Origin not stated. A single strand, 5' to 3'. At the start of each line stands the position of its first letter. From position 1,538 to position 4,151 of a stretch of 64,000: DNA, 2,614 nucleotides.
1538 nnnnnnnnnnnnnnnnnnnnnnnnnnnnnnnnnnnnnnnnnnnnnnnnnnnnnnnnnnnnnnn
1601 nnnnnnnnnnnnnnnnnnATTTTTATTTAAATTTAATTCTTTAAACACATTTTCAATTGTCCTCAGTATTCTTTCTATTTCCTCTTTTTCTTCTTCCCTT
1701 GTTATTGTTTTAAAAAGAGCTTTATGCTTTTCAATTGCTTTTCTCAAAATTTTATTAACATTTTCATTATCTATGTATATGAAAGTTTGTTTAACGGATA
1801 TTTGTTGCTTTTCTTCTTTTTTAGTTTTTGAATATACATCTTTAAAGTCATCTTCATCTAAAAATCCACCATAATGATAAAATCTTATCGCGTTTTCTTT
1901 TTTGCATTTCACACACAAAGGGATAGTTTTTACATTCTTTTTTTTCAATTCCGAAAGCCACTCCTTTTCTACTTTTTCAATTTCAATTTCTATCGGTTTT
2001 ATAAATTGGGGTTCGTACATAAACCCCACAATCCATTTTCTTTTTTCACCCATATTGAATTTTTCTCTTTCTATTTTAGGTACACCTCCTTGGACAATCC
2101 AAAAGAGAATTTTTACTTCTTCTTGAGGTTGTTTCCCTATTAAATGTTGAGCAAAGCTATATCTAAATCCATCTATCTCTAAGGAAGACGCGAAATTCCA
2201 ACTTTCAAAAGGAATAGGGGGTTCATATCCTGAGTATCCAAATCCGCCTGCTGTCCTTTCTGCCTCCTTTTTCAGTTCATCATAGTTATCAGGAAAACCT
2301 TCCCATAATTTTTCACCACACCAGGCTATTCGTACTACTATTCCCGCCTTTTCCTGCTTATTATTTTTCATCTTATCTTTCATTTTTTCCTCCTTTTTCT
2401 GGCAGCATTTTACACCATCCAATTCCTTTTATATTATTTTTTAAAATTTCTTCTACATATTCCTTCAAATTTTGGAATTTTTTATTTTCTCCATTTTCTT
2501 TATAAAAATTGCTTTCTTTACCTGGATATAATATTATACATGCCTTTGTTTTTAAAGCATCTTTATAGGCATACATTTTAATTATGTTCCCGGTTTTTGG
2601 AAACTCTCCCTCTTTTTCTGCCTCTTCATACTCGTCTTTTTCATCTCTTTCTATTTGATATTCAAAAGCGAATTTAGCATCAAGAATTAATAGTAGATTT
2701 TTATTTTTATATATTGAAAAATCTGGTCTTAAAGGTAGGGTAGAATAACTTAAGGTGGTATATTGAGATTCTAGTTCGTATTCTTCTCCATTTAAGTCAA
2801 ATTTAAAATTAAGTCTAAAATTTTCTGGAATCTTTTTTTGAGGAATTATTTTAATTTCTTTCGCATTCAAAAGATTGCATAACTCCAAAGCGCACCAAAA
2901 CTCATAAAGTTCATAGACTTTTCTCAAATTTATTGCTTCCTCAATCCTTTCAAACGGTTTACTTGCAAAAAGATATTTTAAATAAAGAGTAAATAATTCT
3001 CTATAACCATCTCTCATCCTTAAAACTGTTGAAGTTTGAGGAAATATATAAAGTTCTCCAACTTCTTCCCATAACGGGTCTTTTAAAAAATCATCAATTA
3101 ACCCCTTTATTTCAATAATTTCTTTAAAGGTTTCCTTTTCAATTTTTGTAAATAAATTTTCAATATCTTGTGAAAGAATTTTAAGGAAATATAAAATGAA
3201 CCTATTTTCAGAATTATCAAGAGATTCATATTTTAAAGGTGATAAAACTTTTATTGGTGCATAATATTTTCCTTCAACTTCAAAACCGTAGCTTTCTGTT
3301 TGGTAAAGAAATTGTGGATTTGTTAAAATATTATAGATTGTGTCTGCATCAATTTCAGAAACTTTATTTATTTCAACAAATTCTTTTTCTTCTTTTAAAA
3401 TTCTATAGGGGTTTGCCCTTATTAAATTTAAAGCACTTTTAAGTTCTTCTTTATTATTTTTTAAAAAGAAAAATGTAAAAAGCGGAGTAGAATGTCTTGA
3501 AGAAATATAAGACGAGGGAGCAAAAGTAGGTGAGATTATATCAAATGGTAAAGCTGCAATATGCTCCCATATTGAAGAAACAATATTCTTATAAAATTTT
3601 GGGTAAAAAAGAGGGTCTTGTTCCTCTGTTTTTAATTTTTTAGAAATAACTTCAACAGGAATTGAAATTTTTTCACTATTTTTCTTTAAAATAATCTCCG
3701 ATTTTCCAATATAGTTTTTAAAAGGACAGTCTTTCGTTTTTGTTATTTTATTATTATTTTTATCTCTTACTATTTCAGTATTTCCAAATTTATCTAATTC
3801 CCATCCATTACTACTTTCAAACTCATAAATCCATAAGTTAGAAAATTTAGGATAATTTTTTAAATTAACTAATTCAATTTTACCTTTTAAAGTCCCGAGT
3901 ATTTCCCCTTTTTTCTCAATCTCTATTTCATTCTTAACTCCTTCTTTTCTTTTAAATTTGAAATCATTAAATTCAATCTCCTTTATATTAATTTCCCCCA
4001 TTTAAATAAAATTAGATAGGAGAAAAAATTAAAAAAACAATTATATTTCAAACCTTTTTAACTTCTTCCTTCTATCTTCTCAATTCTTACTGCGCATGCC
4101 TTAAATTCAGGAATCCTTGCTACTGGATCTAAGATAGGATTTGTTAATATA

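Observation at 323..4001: McrBC-like type IV restriction pair with inverted gene order and a long unassigned N-terminal domain on the GTPase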

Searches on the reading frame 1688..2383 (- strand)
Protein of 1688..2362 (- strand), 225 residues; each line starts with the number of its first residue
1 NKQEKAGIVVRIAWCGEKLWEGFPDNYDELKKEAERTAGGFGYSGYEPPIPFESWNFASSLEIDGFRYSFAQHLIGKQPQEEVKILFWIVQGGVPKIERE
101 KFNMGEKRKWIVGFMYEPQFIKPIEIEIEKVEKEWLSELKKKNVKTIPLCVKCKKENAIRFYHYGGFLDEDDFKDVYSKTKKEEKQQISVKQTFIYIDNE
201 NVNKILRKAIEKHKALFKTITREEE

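Call 24: search_protein_representatives(protein=window:1784-2383:-)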
Query: 200 residues. Proteins with E-value up to 0.001 (for the whole library): 2; up to 1e-10: 2; up to 1e-30: 2. The best 2 are listed.
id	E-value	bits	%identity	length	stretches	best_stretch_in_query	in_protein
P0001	1.9e-127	439.6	100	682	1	5-200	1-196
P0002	2.0e-71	256.6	68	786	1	7-200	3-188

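Call 36: predict_structure(alignment_id=A3)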
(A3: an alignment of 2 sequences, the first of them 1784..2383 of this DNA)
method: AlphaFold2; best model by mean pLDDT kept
length: 200 residues; sequences in the alignment: 2
mean_pLDDT: 33.9   pTM: 0.23
mean pLDDT of the five models: 33.9, 32.6, 32.2, 31.6, 30.9
residues with pLDDT >= 90: 0; 70-90: 0; 50-70: 6; < 50: 194
segments of 3 or more residues with pLDDT < 50: 1-133, 138-143, 149-200
pLDDT, mean of each block of 10 residues (from residue 1): 29 28 27 38 31 24 29 42 37 33 43 39 36 45 48 36 33 31 31 21
secondary structure, 60 per line:
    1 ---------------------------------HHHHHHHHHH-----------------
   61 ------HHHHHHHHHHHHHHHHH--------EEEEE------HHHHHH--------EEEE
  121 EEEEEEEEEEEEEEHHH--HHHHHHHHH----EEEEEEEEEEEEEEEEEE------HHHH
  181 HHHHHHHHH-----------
elements in order: H34-43 H67-83 E92-96 H103-108 E117-134 H140-148 E153-170 H177-189

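Call 37: find_homologous_proteins(query=A3, max_evalue=10)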
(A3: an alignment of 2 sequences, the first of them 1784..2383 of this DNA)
Query A3 (2 sequences): 2091 candidates shared short words with the query, none scored E <= 10.

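Call 65: predict_structure(alignment_id=A7)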
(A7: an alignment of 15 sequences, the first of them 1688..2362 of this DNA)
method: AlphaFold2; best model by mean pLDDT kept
length: 225 residues; sequences in the alignment: 15
mean_pLDDT: 69.9   pTM: 0.72
mean pLDDT of the five models: 69.9, 67.3, 66.9, 64.9, 63.9
residues with pLDDT >= 90: 23; 70-90: 99; 50-70: 69; < 50: 34
segments of 3 or more residues with pLDDT < 50: 14-27, 37-51
pLDDT, mean of each block of 10 residues (from residue 1): 71 51 45 47 33 55 80 79 88 60 69 90 78 59 72 89 73 79 71 83 91 81 58
secondary structure, 60 per line:
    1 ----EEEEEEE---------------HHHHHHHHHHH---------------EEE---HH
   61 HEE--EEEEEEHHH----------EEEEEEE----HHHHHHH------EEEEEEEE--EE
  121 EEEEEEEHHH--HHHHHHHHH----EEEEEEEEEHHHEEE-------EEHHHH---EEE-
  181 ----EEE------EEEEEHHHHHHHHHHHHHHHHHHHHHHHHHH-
elements in order: E5-11 H27-37 E53-55 E66-71 E85-91 H96-102 E109-116 E119-127 H133-141 E146-154 E158-160 H170-173 E177-179 E185-187 E194-198 H199-224

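Call 71: fold_search(model_id=the predicted structure, library=pdb)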
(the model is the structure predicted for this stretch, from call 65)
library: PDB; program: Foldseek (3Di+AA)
matches with E <= 10: 88; with E <= 0.001: 0
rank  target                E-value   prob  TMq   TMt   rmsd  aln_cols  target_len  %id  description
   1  6p0f                  8.2e-02  0.28  0.28  0.34  13.7       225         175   11  N-terminal domain of Thermococcus Gammatolerans McrB (released 2019-12-18)
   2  5b3f_B                7.0e-01  0.02  0.10  0.08  13.2       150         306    9  Crystal structure of phosphoribulokinase from Methanospirillum hungatei (released 2017-01-18)
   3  4uv2_B                2.0e+00  0.01  0.09  0.09  18.7       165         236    8  Structure of the curli transport lipoprotein CsgG in a non-lipidated, pre-pore conformation (released 2014-09-24)
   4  9g2g_B                2.5e+00  0.02  0.10  0.19  15.6       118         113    7  Staphylococcus aureus MazF in complex with nanobody 5 (released 2024-07-24)
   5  6qtz_q                2.5e+00  0.01  0.12  0.12  10.4       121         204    8  Cryo-EM structures of Lsg1-TAP pre-60S ribosomal particles (released 2019-06-26)
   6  9bh5_CI               2.8e+00  0.01  0.11  0.11  11.8       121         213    9  High-resolution C. elegans 80S ribosome structure - class 1 (released 2024-09-04)
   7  4uv2_G                3.0e+00  0.01  0.07  0.07  22.6       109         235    9  Structure of the curli transport lipoprotein CsgG in a non-lipidated, pre-pore conformation (released 2014-09-24)
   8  5ndg_m0               3.0e+00  0.01  0.11  0.12  10.5       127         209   11  Crystal structure of geneticin (G418) bound to the yeast 80S ribosome (released 2017-12-13)
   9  7yw0_B                3.0e+00  0.01  0.08  0.13  11.8        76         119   14  Bacteroides fragilis Hcp5 (released 2023-08-30)
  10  6cil_D                3.0e+00  0.01  0.07  0.06   7.1        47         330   11  PRE-REACTION COMPLEX, RAG1(E962Q)/2-INTACT/INTACT 12/23RSS COMPLEX IN MN2+ (released 2018-04-25)
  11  4v88_DI               3.0e+00  0.01  0.10  0.11  12.5       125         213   10  The structure of the eukaryotic ribosome at 3.0 A resolution. (released 2014-07-09)
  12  2fne_A                3.2e+00  0.01  0.10  0.19  12.7        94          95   18  The crystal structure of the 13th PDZ domain of MPDZ (released 2006-01-24)
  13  7w6x                  3.4e+00  0.01  0.10  0.06  15.7       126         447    7  Crystal structure of E. coli RseP in complex with batimastat (released 2022-09-07)
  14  4uv2_A                3.4e+00  0.01  0.11  0.11  18.6       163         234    9  Structure of the curli transport lipoprotein CsgG in a non-lipidated, pre-pore conformation (released 2014-09-24)
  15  6cim_D                3.4e+00  0.01  0.07  0.06   7.1        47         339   11  Pre-Reaction Complex, RAG1(E962Q)/2-nicked/intact 12/23RSS complex in Mn2+ (released 2018-04-25)
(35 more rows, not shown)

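Call 84: search_solved_structures(query=A6, max_evalue=10, show_alignments=2)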
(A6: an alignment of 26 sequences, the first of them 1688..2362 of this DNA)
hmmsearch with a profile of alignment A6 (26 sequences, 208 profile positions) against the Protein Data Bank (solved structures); distinct sequences matched with E-value up to 10: 1.
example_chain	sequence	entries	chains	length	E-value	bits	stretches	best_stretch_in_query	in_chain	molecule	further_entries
5mhh_A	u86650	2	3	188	0.34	14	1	84-185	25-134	Neutrophil gelatinase-associated lipocalin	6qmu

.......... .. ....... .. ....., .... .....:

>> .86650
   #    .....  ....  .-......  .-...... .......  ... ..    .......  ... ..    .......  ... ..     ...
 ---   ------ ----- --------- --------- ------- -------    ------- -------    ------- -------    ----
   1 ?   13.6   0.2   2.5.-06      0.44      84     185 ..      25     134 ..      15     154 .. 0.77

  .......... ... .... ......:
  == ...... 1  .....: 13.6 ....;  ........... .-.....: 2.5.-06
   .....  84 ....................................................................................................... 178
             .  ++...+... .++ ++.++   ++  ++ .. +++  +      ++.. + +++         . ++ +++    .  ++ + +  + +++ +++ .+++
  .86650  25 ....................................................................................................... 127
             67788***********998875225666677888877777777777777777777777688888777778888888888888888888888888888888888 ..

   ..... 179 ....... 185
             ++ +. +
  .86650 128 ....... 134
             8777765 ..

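Call 85: search_protein_families(library=ncbifam, alignment_id=A6, max_evalue=0.1)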
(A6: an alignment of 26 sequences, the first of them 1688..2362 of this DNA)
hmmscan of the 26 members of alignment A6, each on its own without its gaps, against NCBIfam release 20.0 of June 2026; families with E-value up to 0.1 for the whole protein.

A. member 1, window:1688-2362:- (225 aa): 2 families
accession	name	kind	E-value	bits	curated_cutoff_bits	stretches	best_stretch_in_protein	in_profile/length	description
TIGR01575.1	rimI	equivalog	0.025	14.8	86.4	1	135-181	80-126/132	ribosomal protein S18-alanine N-acetyltransferase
NF007025.1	PRK09491.1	equivalog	0.038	13.9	173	1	133-185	85-137/145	ribosomal protein S18-alanine N-acetyltransferase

B. families by the number of members that match (of 26 scanned): 6 families
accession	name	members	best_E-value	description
TIGR01575.1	rimI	1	0.025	ribosomal protein S18-alanine N-acetyltransferase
NF002827.0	PRK03002.1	1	0.028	peptidylprolyl isomerase PrsA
NF007025.1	PRK09491.1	1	0.038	ribosomal protein S18-alanine N-acetyltransferase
NF041670.1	GvpQ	1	0.044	gas vesicle protein GvpQ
NF002245.0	PRK01158.1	1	0.061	phosphoglycolate phosphatase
NF033061.1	ANT_4p_I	1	0.095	ANT(4')-I family aminoglycoside nucleotidyltransferase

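Call 86: search_protein_families(library=pfam, alignment_id=A6, max_evalue=0.1)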
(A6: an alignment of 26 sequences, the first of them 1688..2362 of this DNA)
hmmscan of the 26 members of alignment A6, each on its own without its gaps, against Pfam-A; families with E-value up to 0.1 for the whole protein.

A. member 1, window:1688-2362:- (225 aa): 1 family
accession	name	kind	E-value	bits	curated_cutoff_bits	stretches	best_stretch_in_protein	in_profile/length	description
PF25826.1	DUF7952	-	0.029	15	33.4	1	141-211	17-88/131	Domain of unknown function (DUF7952)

B. families by the number of members that match (of 26 scanned): 6 families
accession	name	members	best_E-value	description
PF10131.15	PTPS_related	2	0.0045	6-pyruvoyl-tetrahydropterin synthase related domain; membrane protein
PF00855.23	PWWP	1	0.018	PWWP domain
PF25826.1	DUF7952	1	0.029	Domain of unknown function (DUF7952)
PF17933.6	TetR_C_25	1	0.04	Tetracyclin repressor-like, C-terminal domain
PF21661.2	DUF6860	1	0.062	Domain of unknown function (DUF6860)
PF24382.1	DUF7538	1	0.095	Family of unknown function (DUF7538)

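Call 94: search_dna_similar(query=window:1688-2362:-, collection=plasmids, mode=protein, max_evalue=0.1, max_rows=10)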
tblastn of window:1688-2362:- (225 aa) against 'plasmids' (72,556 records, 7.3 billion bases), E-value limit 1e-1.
No match.

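Call 101: fold_search(model_id=the predicted structure, library=viral)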
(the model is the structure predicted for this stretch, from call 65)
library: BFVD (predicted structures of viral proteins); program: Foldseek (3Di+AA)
matches with E <= 10: 49; with E <= 0.001: 0
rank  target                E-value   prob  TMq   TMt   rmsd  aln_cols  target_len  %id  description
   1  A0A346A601            2.3e-02  0.41  0.26  0.21  14.6       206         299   13  (no name in the UniProt tables at hand)
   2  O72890                1.8e+00  0.02  0.13  0.14   6.8        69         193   12  Uncharacterized protein (Fragment) [Feline herpesvirus 1]
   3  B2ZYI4                2.0e+00  0.01  0.08  0.06  24.4       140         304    9  Uncharacterized protein [Ralstonia phage phiRSL1]
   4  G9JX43                2.3e+00  0.03  0.13  0.14   4.9        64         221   16  Triplex subunit 1 (Fragment) [Elephant endotheliotropic herpesvirus 1B]
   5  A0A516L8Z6            2.8e+00  0.06  0.11  0.17   6.6        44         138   23  (no name in the UniProt tables at hand)
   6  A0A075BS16            3.0e+00  0.01  0.11  0.10  13.0       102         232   12  Uncharacterized protein [Microcystis phage MaMV-DC]
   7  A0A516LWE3            3.6e+00  0.02  0.16  0.13  11.3       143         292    9  (no name in the UniProt tables at hand)
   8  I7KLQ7                3.8e+00  0.03  0.13  0.08   7.0        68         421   12  Bacteriophage T5 Orf172 DNA-binding domain-containing protein [Campylobacter phage CP21]
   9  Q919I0                3.8e+00  0.01  0.13  0.12   9.9       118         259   13  Uncharacterized protein [Culex nigripalpus nucleopolyhedrovirus (isolate Florida/1997)]
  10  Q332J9                4.3e+00  0.02  0.18  0.18  17.4       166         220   11  (no name in the UniProt tables at hand)
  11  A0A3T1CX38            4.3e+00  0.02  0.17  0.05  11.7       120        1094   12  Uncharacterized protein [Acanthamoeba castellanii medusavirus J1]
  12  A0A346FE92            4.6e+00  0.02  0.13  0.17   8.6        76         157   12  (no name in the UniProt tables at hand)
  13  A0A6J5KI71            4.6e+00  0.02  0.13  0.04  13.8       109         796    6  Intramolecular chaperone auto-processing domain containing protein [uncultured Caudovirales phage]
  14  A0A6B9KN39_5          4.6e+00  0.01  0.11  0.03  16.7       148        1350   12  Genome polyprotein (Fragment) [Atrato Flavi-like virus 1]
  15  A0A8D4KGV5            4.6e+00  0.00  0.08  0.05  13.4       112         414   11  (no name in the UniProt tables at hand)
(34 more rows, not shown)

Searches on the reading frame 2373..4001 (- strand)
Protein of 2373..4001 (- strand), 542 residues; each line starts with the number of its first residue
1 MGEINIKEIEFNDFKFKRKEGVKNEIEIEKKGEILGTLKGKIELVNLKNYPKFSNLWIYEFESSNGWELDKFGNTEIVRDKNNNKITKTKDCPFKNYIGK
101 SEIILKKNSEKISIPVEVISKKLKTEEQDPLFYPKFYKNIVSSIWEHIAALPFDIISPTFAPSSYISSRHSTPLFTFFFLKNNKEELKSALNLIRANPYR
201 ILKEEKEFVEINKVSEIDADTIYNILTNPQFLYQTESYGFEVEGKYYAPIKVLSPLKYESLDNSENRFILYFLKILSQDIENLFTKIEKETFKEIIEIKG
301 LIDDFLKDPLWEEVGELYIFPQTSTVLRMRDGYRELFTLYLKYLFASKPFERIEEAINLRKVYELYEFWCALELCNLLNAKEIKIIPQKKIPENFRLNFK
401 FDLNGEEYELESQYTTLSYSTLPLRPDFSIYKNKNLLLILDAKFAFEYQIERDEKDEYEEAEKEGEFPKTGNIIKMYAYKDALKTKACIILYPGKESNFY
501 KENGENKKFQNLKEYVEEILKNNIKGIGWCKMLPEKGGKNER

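Call 3: search_protein_families(library=pfam, proteins=[window:2373-4001:-], max_evalue=1)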
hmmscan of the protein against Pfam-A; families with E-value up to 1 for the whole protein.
window:2373-4001:- (542 aa): 3 families
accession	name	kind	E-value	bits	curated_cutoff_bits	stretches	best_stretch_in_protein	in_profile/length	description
PF09823.15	DUF2357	-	2.9e-44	151.6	23.3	1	94-340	6-251/251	Domain of unknown function (DUF2357)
PF04411.18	PDDEXK_7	-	4.6e-11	43.5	22.1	1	364-496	1-163/164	PD-(D/E)XK nuclease superfamily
PF02646.22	RmuC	-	0.13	11.8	26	1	405-461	86-142/291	RmuC family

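Call 4: search_protein_families(library=padloc, proteins=[window:2373-4001:-], max_evalue=1)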
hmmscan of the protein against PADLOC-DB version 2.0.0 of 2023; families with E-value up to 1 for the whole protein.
window:2373-4001:- (542 aa): 0 families

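Call 5: search_protein_families(library=ncbifam, proteins=[window:2373-4001:-], max_evalue=1)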
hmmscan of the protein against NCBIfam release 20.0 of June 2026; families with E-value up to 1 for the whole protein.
window:2373-4001:- (542 aa): 0 families

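Call 18: search_solved_structures(query=window:2373-4001:-, max_evalue=1, show_alignments=2)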
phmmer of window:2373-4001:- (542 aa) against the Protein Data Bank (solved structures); distinct sequences matched with E-value up to 1: 0.

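Call 62: search_solved_structures(query=A8, max_evalue=1, show_alignments=2)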
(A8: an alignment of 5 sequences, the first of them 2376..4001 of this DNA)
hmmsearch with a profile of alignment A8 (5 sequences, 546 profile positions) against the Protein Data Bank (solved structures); distinct sequences matched with E-value up to 1: 0.
